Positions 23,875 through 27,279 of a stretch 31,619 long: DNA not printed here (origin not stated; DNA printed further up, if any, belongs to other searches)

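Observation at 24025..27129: Unusual self-contained architecture: 2x cNMP-binding + BFD [2Fe-2S] + FNR-like reductase + NOS-like domain in one polypeptide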

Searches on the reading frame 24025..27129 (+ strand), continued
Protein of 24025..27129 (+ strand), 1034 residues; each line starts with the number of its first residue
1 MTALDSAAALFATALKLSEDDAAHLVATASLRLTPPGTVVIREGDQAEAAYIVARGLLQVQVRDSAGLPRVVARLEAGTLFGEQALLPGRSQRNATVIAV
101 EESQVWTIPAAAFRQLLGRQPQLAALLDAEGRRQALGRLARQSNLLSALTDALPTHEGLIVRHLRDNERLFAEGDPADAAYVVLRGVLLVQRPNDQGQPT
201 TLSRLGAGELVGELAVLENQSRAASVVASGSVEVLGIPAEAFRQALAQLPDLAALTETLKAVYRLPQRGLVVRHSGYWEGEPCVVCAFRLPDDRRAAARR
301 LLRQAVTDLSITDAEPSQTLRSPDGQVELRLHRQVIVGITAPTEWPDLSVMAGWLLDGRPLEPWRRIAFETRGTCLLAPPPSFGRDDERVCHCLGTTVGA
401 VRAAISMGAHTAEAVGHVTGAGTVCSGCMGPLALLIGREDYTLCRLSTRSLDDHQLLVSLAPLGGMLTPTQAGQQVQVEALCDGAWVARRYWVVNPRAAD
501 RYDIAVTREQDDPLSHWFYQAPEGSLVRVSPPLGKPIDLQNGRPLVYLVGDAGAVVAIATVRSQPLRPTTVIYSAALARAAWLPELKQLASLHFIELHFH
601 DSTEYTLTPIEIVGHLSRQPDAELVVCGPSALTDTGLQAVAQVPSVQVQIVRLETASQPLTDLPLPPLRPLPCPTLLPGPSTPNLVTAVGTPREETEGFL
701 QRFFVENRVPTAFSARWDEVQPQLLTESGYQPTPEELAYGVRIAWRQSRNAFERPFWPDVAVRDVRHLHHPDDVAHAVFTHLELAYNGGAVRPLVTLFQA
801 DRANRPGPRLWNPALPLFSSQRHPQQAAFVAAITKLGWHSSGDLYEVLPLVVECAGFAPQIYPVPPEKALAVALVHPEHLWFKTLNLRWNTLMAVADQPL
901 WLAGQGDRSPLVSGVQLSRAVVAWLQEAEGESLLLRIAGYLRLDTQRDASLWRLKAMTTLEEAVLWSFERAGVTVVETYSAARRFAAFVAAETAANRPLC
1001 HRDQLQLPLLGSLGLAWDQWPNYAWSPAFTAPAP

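Call 35: find_encoding_contigs(protein=P0026, flank=6000, max_places=1)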
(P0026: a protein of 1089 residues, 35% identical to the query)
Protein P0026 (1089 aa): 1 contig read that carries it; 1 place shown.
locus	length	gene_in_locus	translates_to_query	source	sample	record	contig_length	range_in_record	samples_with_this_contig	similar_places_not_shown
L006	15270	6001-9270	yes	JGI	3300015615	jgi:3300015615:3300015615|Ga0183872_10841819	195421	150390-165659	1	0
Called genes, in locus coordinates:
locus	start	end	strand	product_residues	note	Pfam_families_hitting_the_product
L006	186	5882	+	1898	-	PF00005:ABC_tran (faint), PF01443:Viral_helicase1 (faint), PF01583:APS_kinase (faint), PF02463:SMC_N (faint), PF02492:cobW (faint), PF17760:UvrA_inter, PF17755:UvrA_DNA-bind, PF17760:UvrA_inter, +19 more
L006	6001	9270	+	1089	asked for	PF00027:cNMP_binding, PF04324:Fer2_BFD, PF00970:FAD_binding_6, PF00175:NAD_binding_1 (weak), PF02898:NO_synthase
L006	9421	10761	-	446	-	-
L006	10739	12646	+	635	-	PF05157:MshEN, PF00437:T2SSE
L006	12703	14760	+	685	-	-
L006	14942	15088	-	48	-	-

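Call 36: find_encoding_contigs(protein=P0218, flank=6000, max_places=1)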
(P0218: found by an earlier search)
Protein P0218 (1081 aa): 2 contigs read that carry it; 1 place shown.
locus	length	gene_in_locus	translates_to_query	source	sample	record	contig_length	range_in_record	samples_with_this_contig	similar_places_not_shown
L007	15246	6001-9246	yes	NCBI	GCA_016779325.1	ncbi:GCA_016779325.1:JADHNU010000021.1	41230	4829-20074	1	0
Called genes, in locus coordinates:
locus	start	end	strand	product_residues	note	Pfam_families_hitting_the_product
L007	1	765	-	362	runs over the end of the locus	PF16220:DUF4880, PF04773:FecR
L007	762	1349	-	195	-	PF04542:Sigma70_r2, PF08281:Sigma70_r4_2, PF04545:Sigma70_r4 (weak)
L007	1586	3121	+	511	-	PF01839:FG-GAP (faint), PF13517:FG-GAP_3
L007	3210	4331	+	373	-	PF02668:TauD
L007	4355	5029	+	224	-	PF00881:Nitroreductase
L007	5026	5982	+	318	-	PF03009:GDPD, PF13653:GDPD_2 (weak)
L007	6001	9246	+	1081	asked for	PF00027:cNMP_binding, PF04324:Fer2_BFD, PF00970:FAD_binding_6 (weak), PF00175:NAD_binding_1 (weak), PF02898:NO_synthase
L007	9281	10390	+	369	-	PF08240:ADH_N, PF00107:ADH_zinc_N, PF13602:ADH_zinc_N_2 (weak)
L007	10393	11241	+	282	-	PF00756:Esterase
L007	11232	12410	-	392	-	PF01266:DAO (weak), PF01494:FAD_binding_3, PF13450:NAD_binding_8 (weak)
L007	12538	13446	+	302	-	PF02668:TauD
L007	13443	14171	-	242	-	PF13489:Methyltransf_23 (faint), PF13649:Methyltransf_25 (weak)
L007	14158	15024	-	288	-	PF02668:TauD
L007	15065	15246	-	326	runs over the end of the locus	PF00248:Aldo_ket_red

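Call 37: find_encoding_contigs(protein=P0192, flank=6000, max_places=1)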
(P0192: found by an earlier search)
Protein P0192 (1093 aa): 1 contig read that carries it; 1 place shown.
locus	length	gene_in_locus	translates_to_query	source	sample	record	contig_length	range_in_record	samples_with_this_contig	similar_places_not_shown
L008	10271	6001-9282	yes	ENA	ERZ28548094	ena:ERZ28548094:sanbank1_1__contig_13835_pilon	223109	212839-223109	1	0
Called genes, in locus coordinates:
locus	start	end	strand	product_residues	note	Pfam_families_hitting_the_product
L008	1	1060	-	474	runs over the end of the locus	PF05221:AdoHcyase, PF00670:AdoHcyase_NAD, PF02826:2-Hacid_dh_C, PF02882:THF_DHG_CYH_C (weak), PF07991:KARI_N (faint)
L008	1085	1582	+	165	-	PF02367:TsaE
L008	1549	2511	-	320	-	PF00294:PfkB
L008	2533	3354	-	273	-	-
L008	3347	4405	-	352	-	PF08885:GSCFA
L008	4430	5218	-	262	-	PF02485:Branch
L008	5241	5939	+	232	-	-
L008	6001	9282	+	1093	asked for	PF00027:cNMP_binding, PF04324:Fer2_BFD, PF02898:NO_synthase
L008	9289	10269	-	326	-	?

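Call 38: find_encoding_contigs(protein=P0202, flank=6000, max_places=1)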
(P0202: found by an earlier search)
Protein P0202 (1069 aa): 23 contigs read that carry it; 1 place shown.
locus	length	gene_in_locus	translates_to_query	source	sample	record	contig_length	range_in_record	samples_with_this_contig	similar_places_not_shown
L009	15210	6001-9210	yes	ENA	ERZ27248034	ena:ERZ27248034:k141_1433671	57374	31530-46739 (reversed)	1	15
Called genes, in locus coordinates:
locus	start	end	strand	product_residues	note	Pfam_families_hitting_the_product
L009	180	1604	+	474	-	PF00919:UPF0004, PF04055:Radical_SAM, PF18693:TRAM_2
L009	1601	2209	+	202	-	PF01066:CDP-OH_P_transf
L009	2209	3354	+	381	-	PF02517:Rce1-like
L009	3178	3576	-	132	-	-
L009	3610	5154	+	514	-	PF09492:Pec_lyase (faint), PF13243:SQHop_cyclase_C (faint)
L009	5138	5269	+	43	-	-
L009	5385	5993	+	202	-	-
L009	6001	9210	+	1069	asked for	PF00027:cNMP_binding, PF04324:Fer2_BFD (weak), PF02898:NO_synthase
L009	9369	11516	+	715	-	PF02897:Peptidase_S9_N, PF00326:Peptidase_S9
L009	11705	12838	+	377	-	PF03054:tRNA_Me_trans, PF20259:tRNA_Me_trans_M, PF20258:tRNA_Me_trans_C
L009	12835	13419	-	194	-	PF04468:PSP1 (weak)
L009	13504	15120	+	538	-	PF00135:COesterase (weak), PF20434:BD-FAE, PF07859:Abhydrolase_3 (weak)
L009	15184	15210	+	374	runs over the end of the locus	PF01571:GCV_T, PF08669:GCV_T_C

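Call 40: find_related_loci(query=window:24025-27126:+, collection=genome_contigs, flank=10000)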
Query window:24025-27126:+ (1034 aa) in genome_contigs; peptide patterns used: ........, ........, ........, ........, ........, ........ (x = any residue, [..] = any of these).
36 stretches matched a pattern; 2 encode a relative of the query (tblastn E <= 1e-3); 2 distinct loci.
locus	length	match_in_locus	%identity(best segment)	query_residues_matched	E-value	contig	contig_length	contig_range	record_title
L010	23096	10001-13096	78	1-1032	0e+0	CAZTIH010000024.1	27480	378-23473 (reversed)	MAG TPA_asm: uncultured Candidatus Competibacteraceae bacterium isolate SRP072547_co2_30 genome assembly, contig: NODE_2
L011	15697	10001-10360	30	4-124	2e-8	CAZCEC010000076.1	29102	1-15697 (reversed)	MAG TPA_asm: uncultured Anaerolineales bacterium isolate binchicken_co179_60 genome assembly, contig: NODE_3755_length_2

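Call 48: predict_structure(alignment_id=A2)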
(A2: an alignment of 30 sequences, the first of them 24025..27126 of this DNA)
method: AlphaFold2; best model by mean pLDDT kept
length: 1034 residues; sequences in the alignment: 30
mean_pLDDT: 82.6   pTM: 0.45
mean pLDDT of the five models: 82.6, 82.2, 81.0, 77.9, 76.7
residues with pLDDT >= 90: 282; 70-90: 623; 50-70: 102; < 50: 27
segments of 3 or more residues with pLDDT < 50: 655-675
pLDDT, mean of each block of 10 residues (from residue 1): 71 87 90 93 90 94 76 90 88 90 95 91 87 83 74 74 90 92 90 82 86 89 91 90 86 82 78 80 86 87 85 88 91 92 84 88 78 69 63 74 79 73 67 67 88 89 85 86 73 81 88 85 84 82 90 87 78 90 92 92 86 89 88 86 87 49 38 47 56 86 87 92 82 91 84 83 92 94 88 89 82 82 76 89 83 92 85 91 89 84 76 83 79 89 86 89 92 83 79 73 57 61 74 63
secondary structure, 60 per line:
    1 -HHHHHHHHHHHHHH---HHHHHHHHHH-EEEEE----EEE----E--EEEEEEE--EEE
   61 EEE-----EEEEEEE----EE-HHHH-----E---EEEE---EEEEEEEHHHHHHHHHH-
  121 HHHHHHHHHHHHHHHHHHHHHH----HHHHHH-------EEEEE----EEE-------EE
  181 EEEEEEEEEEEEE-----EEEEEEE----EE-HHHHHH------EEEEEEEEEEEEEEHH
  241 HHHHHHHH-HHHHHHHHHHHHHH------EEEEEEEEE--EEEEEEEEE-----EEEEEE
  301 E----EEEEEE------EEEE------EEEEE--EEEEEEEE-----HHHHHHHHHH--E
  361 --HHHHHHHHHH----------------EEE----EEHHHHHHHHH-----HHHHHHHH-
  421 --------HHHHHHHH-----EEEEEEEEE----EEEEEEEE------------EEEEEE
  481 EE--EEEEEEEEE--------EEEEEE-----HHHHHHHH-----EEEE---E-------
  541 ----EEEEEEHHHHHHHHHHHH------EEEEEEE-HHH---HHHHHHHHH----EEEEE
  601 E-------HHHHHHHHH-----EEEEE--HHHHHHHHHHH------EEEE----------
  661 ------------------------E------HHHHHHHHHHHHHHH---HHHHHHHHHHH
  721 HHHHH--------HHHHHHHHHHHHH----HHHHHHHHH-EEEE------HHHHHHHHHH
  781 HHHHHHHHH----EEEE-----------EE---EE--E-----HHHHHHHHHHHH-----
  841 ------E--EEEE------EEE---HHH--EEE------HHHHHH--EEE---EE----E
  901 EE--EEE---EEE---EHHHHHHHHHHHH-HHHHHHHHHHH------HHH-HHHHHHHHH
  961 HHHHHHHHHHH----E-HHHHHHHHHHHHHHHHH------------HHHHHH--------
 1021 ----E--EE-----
elements in order (helices of 4 or more, strands of 3 or more residues): H2-15 H19-28 E30-34 E39-41 E49-55 E58-63 E69-75 H83-86 E96-99 E103-109 H110-119 H121-142 H147-152 E160-164 E169-171 E179-193 E199-205 H213-218 E225-238 H239-248 H250-263 E270-278 E281-289 E295-301 E306-311 E318-321 E328-332 E335-342 H348-357 H363-372 E389-391 H398-406 H412-419 H429-436 E442-450 E455-462 E475-482 E485-493 E502-507 H513-520 E526-529 E545-550 H551-562 E569-575 H583-591 E596-601 H609-617 E623-627 H630-640 E647-650 H692-706 H710-725 H734-746 H751-759 E761-764 H771-789 E794-797 H824-835 E850-853 E860-862 E871-873 H880-885 E888-890 E900-902 E905-907 E911-913 H918-929 H931-941 H952-971 H978-994 H1007-1012

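Call 50: list_cluster_members(proteins=[P0049, P0055, P0057, P0058, P0059, P0061, P0092, P0110, P0117, P0083])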
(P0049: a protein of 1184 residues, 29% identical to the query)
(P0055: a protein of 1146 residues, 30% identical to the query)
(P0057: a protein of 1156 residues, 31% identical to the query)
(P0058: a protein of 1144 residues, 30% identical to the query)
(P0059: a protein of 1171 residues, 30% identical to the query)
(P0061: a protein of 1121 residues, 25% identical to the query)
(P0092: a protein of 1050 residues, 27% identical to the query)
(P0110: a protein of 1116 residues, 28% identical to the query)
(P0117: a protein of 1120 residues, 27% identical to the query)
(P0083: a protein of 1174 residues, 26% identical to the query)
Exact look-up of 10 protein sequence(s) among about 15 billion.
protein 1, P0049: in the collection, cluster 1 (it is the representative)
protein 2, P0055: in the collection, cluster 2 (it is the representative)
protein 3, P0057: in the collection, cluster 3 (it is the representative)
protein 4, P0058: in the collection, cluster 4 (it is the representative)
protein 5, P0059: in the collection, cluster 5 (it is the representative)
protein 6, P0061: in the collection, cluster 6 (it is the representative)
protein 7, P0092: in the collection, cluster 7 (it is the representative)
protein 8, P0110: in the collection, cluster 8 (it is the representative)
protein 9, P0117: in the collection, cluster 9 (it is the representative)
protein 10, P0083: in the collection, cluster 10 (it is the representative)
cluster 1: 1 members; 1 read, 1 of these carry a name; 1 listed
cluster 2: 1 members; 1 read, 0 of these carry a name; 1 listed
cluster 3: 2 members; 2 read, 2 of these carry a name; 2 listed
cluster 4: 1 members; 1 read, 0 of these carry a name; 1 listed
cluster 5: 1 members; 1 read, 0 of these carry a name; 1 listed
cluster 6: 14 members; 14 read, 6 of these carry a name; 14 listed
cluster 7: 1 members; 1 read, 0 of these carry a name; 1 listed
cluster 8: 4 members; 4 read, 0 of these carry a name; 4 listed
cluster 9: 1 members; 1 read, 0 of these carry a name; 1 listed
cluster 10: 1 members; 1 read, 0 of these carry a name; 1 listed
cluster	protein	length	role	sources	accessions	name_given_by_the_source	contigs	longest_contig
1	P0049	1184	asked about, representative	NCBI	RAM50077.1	MAG: nitric oxide synthase NOS, partial [Hapalosiphonaceae cyanobacterium JJU2]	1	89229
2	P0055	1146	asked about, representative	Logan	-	-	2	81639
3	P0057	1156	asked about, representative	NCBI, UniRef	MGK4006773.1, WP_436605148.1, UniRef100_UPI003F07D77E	nitric oxide synthase oxygenase [Sorangium sp. So ce1036] | nitric oxide synthase oxygenase n=1 Tax=Sorangium sp. So ce1036 TaxID=3133328 ...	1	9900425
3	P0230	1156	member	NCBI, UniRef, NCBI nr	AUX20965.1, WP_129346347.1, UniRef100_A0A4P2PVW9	uncharacterized protein SOCEGT47_014420 [Sorangium cellulosum] | Nitric oxide synthase n=1 Tax=Sorangium cellulosum TaxID=56 RepID=A0A4P2PVW9_SORCE | nitric oxide synthase oxygenase [Sorangium cellulosum]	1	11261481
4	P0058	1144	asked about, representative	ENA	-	-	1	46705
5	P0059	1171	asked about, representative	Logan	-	-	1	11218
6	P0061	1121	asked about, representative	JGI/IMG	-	-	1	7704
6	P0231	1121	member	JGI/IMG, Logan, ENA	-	nitric-oxide synthase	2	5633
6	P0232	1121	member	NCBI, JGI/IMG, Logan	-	nitric-oxide synthase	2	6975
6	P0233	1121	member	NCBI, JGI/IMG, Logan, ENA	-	nitric-oxide synthase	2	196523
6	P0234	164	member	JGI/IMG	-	nitric-oxide synthase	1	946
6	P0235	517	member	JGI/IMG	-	nitric-oxide synthase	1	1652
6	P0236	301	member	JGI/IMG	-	nitric-oxide synthase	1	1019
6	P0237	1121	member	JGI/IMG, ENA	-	-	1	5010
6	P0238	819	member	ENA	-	-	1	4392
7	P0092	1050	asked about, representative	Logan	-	-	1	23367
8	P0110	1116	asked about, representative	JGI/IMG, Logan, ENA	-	-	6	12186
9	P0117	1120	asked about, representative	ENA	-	-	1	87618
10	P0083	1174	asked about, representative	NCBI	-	-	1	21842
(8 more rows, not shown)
